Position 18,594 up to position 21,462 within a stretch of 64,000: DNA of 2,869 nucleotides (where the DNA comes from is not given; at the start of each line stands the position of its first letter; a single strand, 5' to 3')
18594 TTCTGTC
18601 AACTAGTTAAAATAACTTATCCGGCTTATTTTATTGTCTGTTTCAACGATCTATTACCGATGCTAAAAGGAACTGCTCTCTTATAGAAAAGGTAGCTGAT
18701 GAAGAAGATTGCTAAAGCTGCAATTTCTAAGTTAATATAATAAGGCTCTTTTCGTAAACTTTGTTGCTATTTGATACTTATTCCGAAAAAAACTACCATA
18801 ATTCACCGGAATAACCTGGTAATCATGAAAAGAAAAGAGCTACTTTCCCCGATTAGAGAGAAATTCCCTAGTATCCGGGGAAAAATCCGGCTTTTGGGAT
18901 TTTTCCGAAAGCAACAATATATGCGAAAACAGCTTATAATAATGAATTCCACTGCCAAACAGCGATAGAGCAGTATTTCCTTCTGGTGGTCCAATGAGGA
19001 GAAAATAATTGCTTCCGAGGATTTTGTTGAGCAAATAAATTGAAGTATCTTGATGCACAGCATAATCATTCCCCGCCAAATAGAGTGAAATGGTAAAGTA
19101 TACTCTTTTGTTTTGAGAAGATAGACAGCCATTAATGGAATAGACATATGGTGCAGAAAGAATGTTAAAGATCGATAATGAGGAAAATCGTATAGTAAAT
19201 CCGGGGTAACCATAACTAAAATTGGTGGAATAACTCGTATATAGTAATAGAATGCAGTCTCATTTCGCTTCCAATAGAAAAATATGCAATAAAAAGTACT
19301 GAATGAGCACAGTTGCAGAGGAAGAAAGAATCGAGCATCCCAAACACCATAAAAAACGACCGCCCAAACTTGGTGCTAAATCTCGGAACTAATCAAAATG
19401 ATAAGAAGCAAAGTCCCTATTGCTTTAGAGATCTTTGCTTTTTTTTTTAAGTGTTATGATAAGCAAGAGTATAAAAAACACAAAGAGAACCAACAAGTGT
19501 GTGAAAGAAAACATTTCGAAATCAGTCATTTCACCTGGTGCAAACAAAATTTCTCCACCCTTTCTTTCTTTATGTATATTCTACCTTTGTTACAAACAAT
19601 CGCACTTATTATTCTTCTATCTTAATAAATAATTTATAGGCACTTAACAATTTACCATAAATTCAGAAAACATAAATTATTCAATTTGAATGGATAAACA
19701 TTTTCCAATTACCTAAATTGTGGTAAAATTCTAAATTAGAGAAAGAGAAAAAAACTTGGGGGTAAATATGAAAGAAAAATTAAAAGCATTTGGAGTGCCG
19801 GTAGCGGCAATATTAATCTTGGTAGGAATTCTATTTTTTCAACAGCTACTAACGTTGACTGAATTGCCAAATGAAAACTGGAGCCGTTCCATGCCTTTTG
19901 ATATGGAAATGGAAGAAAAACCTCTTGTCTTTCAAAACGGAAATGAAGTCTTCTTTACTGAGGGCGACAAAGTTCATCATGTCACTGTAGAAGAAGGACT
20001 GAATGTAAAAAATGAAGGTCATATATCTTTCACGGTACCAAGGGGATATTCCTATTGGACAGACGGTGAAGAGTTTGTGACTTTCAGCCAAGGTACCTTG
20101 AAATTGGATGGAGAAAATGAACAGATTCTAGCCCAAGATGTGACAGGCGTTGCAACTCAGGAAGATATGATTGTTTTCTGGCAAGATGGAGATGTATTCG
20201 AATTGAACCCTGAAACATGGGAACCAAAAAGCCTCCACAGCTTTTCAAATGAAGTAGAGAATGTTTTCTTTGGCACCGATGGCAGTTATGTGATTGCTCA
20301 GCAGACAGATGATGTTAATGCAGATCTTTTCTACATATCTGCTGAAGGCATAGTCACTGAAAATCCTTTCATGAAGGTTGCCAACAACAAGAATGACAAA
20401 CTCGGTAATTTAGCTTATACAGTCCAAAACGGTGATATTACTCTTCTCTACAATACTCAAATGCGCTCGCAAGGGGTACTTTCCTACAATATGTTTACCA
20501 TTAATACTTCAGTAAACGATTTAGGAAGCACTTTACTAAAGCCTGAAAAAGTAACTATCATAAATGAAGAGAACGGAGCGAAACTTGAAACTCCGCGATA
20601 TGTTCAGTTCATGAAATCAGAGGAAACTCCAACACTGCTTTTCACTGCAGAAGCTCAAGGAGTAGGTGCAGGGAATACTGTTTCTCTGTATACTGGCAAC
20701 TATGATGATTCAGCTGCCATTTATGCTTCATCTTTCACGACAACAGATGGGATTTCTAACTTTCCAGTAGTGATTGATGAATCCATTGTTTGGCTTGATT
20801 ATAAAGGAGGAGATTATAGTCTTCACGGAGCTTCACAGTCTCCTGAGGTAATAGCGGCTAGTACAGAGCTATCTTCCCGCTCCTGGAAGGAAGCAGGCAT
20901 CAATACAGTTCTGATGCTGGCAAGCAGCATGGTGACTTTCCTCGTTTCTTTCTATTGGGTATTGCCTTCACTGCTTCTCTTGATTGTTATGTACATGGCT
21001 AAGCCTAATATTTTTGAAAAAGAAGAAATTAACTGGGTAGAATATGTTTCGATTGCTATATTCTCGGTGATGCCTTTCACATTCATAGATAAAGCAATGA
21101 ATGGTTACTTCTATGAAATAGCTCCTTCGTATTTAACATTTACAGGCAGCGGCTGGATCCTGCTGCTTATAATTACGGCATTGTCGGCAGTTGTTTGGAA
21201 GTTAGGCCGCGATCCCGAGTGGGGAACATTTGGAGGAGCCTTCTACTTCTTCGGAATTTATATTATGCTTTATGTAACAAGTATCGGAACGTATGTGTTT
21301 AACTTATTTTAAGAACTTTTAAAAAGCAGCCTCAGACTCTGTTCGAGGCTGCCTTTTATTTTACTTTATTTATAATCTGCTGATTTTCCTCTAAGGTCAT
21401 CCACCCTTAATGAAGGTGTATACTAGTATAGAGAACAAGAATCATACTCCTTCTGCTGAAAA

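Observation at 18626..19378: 191-bp MITE caught inside a YwaF/TIGR02206-type gene; in-silico excision restores the reading frame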

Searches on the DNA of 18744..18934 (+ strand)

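Call 21: search_dna_similar(query=window:18744-18934:+, collection=plasmids, mode=distant, max_evalue=1, max_rows=25)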
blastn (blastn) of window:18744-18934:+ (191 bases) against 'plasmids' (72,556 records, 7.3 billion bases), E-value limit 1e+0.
Records with a match: 2; places in all: 2; records where one place covers at least 80% of the query: 0.
Best place of each record, by identity: 95-99% 1; 90-95% 1.
By first word of the organism name: Deferribacter 1; Cytobacillus 1.
By predicted mobility (MOB-suite, as given by PLSDB): non-mobilizable 2.
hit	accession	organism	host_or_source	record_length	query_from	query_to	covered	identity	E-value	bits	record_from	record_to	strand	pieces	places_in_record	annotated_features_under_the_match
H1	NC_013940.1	Deferribacter desulfuricans SSM1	-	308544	71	100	16%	90.0%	5e-1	42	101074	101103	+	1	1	hypothetical protein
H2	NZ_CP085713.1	Cytobacillus solani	single cell,soil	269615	164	190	14%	96.3%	4e-2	46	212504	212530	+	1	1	none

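Call 25: search_dna_similar(query=window:18744-18774:+, collection=plasmids, mode=distant, max_evalue=10, max_rows=40)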
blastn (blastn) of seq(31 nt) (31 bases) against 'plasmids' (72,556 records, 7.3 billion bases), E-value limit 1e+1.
Records with a match: 35; places in all: 36; records where one place covers at least 80% of the query: 16.
Best place of each record, by identity: >=99% 3; 95-99% 15; 90-95% 4; 80-90% 13.
By first word of the organism name: Enterococcus 15; Bacillus 5; Acinetobacter 3; Priestia 2; Klebsiella 2; Catenovulum 1; Mesobacillus 1; Haliovirga 1; Campylobacter 1; Cytobacillus 1; and 3 more.
By predicted mobility (MOB-suite, as given by PLSDB): non-mobilizable 16; conjugative 16; mobilizable 3.
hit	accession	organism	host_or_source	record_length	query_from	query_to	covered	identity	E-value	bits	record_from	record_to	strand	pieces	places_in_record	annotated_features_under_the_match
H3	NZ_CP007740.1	Bacillus methanolicus MGA3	soil sample, enrichment culture ...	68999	1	30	97%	86.7%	2e+0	34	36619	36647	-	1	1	none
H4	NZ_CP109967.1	Catenovulum adriaticum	algae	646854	1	29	94%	87.1%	7e+0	32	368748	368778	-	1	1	DUF1553 domain-containing protein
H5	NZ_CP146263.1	Priestia megaterium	Nicotiana tabacum L.,Cell ...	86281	1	28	90%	89.3%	2e-1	38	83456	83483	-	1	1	none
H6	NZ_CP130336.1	Bacillus cereus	metagenomic assembly,Wenzhou, China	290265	4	31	90%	89.3%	6e-1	36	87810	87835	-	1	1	none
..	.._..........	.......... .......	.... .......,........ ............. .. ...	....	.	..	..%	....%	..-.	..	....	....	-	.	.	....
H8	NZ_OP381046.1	Klebsiella michiganensis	-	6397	2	27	84%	92.3%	5e-2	39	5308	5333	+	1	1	none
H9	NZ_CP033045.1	Mesobacillus foraminis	cell culture,Red Sea lagoons-Mangrove ...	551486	1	28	90%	85.7%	2e+0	34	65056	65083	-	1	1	none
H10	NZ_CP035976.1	Bacillus mycoides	cell culture,soil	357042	1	28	90%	85.7%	2e+0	34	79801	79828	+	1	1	none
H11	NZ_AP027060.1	Haliovirga abyssi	-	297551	2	29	90%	85.7%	2e+0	34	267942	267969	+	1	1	type II secretion system F family protein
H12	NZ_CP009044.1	Campylobacter iguaniorum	Bearded dragon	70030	6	31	84%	88.5%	2e+0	35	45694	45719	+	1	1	EAL domain-containing protein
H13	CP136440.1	Priestia filamentosa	Leaves of Cigar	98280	1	25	81%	92.0%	2e-1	37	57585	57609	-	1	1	none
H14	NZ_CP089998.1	Cytobacillus spongiae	sponge,Pure culture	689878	1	24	77%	91.7%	6e-1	36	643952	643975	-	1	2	none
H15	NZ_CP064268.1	Bacillus pseudomycoides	cell culture,Zoo wolf area soil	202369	1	25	81%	88.0%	7e+0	33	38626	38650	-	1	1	none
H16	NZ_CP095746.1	Niallia sp. Man26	Penaeus monodon,whole ...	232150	1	25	81%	88.0%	7e+0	33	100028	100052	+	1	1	none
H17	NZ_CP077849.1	Acinetobacter baumannii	Homo sapiens,Rectal swab_P28_BU14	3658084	4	28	81%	88.0%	7e+0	33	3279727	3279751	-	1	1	none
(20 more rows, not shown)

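Call 27: get_annotated_region(hit=H5, flank=3000)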
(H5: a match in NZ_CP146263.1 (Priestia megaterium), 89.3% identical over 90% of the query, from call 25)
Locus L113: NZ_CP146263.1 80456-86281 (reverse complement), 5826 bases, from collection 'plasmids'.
description: Priestia megaterium strain MLY91 plasmid pMLY91_6, complete sequence
organism: Priestia megaterium (NCBI taxid 1404)
taxonomy: Bacteria; Bacillota; Bacilli; Bacillales; Bacillaceae; Priestia; Priestia megaterium
host: -; source: Nicotiana tabacum L.,Cell culture,Diseased tobacco leaves; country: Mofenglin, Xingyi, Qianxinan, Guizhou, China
typing (MOB-suite, as given by PLSDB): non-mobilizable; replicon rep_cluster_385
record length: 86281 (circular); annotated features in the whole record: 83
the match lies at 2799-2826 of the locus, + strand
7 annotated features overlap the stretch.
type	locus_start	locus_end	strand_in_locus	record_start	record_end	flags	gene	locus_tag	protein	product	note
CDS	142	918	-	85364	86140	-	-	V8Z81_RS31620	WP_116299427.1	AraC family transcriptional regulator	-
CDS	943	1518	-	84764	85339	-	-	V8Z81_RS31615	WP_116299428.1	LysE family translocator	-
CDS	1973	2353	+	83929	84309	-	-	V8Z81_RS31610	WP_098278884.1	hypothetical protein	-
CDS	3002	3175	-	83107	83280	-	-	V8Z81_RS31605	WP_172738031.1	hypothetical protein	-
CDS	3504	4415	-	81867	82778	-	-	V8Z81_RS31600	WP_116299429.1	sigma factor regulator N-terminal domain-containing protein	-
CDS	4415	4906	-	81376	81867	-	-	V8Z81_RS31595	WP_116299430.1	RNA polymerase sigma factor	GO:0006352 - DNA-templated transcription initiation [Evidence IEA]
CDS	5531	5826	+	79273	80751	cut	-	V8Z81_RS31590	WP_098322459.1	Lsa family ABC-F type ribosomal protection protein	-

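Call 28: get_annotated_region(hit=H13, flank=3000)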
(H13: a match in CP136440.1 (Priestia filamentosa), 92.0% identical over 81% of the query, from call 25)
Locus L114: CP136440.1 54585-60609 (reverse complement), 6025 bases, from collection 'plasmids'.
description: Priestia filamentosa strain H146 plasmid p5, complete sequence
organism: Priestia filamentosa (NCBI taxid 1402861)
taxonomy: Bacteria; Bacillota; Bacilli; Bacillales; Bacillaceae; Priestia; Priestia filamentosa
host: -; source: Leaves of Cigar; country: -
typing (MOB-suite, as given by PLSDB): non-mobilizable
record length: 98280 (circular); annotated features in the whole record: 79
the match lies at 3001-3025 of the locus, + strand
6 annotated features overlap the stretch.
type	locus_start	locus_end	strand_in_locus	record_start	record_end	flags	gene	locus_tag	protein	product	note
CDS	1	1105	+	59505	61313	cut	-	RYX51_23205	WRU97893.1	reverse transcriptase domain-containing protein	-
CDS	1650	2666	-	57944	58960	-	-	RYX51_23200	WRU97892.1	LLM class flavin-dependent oxidoreductase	-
CDS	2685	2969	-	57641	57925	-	-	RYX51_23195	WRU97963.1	DUF3219 family protein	-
CDS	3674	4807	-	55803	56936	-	-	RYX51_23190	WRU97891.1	IS4 family transposase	-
CDS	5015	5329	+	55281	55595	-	-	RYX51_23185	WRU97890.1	hypothetical protein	-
CDS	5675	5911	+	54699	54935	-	-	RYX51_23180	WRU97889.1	DUF378 domain-containing protein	-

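Call 29: get_annotated_region(hit=H3, flank=3000)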
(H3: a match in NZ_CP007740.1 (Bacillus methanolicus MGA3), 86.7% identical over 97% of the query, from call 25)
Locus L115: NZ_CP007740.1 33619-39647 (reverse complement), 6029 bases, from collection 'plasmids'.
description: Bacillus methanolicus MGA3 plasmid pBM69, complete sequence
organism: Bacillus methanolicus MGA3 (NCBI taxid 796606)
taxonomy: Bacteria; Bacillota; Bacilli; Bacillales; Bacillaceae; Bacillus; Bacillus methanolicus; Bacillus methanolicus MGA3
host: -; source: soil sample, enrichment culture methanol as carbon source; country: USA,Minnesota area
typing (MOB-suite, as given by PLSDB): non-mobilizable
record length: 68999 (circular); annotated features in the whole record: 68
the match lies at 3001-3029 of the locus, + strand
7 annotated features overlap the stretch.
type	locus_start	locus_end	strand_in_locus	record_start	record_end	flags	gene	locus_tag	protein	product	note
CDS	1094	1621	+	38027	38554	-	-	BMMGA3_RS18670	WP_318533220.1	thermonuclease family protein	-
CDS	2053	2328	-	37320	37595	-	-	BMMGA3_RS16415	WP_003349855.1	hypothetical protein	-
CDS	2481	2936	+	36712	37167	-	-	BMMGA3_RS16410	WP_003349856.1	ferritin-like domain-containing protein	-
CDS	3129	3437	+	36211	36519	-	-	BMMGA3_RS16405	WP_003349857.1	hypothetical protein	-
CDS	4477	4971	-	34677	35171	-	-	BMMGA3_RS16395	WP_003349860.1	DUF1572 domain-containing protein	-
CDS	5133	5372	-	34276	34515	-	-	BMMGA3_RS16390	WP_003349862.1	hypothetical protein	-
CDS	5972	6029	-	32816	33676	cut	-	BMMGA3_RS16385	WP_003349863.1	hypothetical protein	-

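Call 38: get_annotated_region(hit=H7, flank=3500)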
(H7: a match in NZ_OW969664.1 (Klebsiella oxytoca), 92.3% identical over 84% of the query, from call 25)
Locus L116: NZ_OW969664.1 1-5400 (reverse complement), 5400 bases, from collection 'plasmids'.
description: Klebsiella oxytoca isolate 36 plasmid P5, complete sequence
organism: Klebsiella oxytoca (NCBI taxid 571)
taxonomy: Bacteria; Pseudomonadota; Gammaproteobacteria; Enterobacterales; Enterobacteriaceae; Klebsiella; Klebsiella oxytoca
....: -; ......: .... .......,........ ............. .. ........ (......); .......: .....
typing (MOB-suite, as given by PLSDB): non-mobilizable; replicon ColRNAI_rep_cluster_1987
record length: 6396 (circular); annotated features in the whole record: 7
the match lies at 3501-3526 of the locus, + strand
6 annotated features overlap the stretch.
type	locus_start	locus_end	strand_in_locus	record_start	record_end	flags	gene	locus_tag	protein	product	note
CDS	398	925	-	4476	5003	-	-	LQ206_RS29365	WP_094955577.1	hypothetical protein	-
CDS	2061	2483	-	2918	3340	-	-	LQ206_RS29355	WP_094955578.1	helix-turn-helix domain-containing protein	-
CDS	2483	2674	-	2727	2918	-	-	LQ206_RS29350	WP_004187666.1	Rop family plasmid primer RNA-binding protein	-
CDS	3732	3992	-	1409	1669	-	-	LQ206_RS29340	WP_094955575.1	hypothetical protein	-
CDS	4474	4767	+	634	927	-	-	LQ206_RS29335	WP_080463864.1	ADP-ribosyl-(dinitrogen reductase) hydrolase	-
CDS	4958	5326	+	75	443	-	-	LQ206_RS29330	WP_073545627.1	hypothetical protein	-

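Call 75: get_annotated_region(hit=H6, flank=2500)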
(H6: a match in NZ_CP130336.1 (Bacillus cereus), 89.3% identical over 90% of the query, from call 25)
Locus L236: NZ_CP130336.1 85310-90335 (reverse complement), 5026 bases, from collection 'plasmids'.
description: Bacillus cereus strain DW444 plasmid pDW444-290265, complete sequence
organism: Bacillus cereus (NCBI taxid 1396)
taxonomy: Bacteria; Bacillota; Bacilli; Bacillales; Bacillaceae; Bacillus; Bacillus cereus
host: -; source: metagenomic assembly,Wenzhou, China; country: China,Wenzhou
typing (MOB-suite, as given by PLSDB): non-mobilizable; replicon rep_cluster_125,rep_cluster_1721,rep_cluster_1721; mating-pair formation MPF_T
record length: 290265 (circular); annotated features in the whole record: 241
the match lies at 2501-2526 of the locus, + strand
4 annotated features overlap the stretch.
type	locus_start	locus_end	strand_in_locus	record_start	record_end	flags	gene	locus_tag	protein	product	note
CDS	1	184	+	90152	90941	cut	-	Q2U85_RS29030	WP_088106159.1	IS5 family transposase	-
CDS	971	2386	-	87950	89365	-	-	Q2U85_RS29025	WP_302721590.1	helix-turn-helix domain containing protein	-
CDS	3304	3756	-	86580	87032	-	-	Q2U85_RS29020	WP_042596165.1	hypothetical protein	-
CDS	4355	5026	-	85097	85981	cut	-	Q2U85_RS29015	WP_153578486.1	LysR substrate-binding domain-containing protein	-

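Call 76: get_annotated_region(hit=H10, flank=2500)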
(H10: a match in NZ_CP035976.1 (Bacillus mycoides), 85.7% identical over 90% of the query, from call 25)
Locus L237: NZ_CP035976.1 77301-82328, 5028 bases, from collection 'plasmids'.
description: Bacillus mycoides strain BPN102 plasmid p357
organism: Bacillus mycoides (NCBI taxid 1405)
taxonomy: Bacteria; Bacillota; Bacilli; Bacillales; Bacillaceae; Bacillus; Bacillus mycoides
host: -; source: cell culture,soil; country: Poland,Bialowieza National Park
typing (MOB-suite, as given by PLSDB): non-mobilizable; replicon rep_cluster_164
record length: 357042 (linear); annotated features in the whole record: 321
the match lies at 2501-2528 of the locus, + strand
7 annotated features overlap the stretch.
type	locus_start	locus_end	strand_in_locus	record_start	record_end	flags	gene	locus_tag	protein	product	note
CDS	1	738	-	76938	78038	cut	-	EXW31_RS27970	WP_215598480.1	hypothetical protein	-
CDS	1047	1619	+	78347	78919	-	-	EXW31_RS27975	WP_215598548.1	DUF1629 domain-containing protein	-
CDS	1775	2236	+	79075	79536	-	-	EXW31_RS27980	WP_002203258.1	YrhA family protein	-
CDS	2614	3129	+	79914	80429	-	-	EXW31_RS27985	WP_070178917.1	hypothetical protein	-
CDS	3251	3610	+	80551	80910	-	-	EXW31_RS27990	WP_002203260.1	hypothetical protein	-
CDS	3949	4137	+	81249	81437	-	-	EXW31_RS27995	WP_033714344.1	hypothetical protein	-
CDS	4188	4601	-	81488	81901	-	-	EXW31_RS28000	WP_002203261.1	hypothetical protein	-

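Call 77: get_annotated_region(hit=H14, flank=2500)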
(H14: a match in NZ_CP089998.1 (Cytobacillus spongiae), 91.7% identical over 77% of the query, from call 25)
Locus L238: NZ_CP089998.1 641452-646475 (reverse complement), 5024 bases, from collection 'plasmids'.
description: Cytobacillus spongiae strain CY-G plasmid unnamed, complete sequence
organism: Cytobacillus spongiae (NCBI taxid 2901381)
taxonomy: Bacteria; Bacillota; Bacilli; Bacillales; Bacillaceae; Cytobacillus; Cytobacillus spongiae
host: -; source: sponge,Pure culture; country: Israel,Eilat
typing (MOB-suite, as given by PLSDB): non-mobilizable
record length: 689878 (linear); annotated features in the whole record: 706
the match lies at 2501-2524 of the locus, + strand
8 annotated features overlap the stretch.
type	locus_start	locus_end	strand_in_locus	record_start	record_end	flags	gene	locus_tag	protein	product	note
CDS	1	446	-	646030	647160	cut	-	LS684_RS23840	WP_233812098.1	amidohydrolase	-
CDS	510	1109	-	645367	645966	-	-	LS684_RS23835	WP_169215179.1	DedA family protein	GO:0055085 - transmembrane transport [Evidence IEA]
CDS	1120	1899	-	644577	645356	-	-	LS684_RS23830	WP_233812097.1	undecaprenyl-diphosphate phosphatase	-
CDS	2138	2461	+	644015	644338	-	-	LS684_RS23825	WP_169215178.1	DUF4870 domain-containing protein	-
CDS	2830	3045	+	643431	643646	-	-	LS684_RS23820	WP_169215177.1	PLD nuclease N-terminal domain-containing protein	-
CDS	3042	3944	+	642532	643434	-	-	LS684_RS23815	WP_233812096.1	ABC transporter ATP-binding protein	-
CDS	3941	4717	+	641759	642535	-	-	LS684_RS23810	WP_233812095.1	ABC transporter permease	-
CDS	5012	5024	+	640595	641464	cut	-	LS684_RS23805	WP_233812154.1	patatin family protein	-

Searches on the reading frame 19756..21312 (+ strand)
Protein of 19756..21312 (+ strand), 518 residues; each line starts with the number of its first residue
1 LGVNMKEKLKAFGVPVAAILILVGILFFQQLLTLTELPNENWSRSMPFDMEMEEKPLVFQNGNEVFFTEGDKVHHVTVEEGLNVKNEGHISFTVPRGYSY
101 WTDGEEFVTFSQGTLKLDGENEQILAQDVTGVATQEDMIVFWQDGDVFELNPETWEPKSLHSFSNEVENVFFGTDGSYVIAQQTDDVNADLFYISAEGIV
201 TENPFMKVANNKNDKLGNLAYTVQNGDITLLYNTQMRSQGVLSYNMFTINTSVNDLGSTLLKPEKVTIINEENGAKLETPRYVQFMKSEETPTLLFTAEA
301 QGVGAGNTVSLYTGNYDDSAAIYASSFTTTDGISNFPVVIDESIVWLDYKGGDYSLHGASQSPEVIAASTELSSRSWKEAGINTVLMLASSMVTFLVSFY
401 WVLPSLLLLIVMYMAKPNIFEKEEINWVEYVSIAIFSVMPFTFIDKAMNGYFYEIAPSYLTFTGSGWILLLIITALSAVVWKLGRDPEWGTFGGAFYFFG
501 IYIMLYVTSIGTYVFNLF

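Call 16: find_encoding_contigs(protein=window:19756-21312:+, flank=10000, max_places=10)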
Protein window:19756-21312:+ (518 aa): no gene with exactly this product is on record in the collection.

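Call 17: find_encoding_contigs(protein=window:19768-21312:+, flank=10000, max_places=10)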
Protein window:19768-21312:+ (514 aa): no gene with exactly this product is on record in the collection.
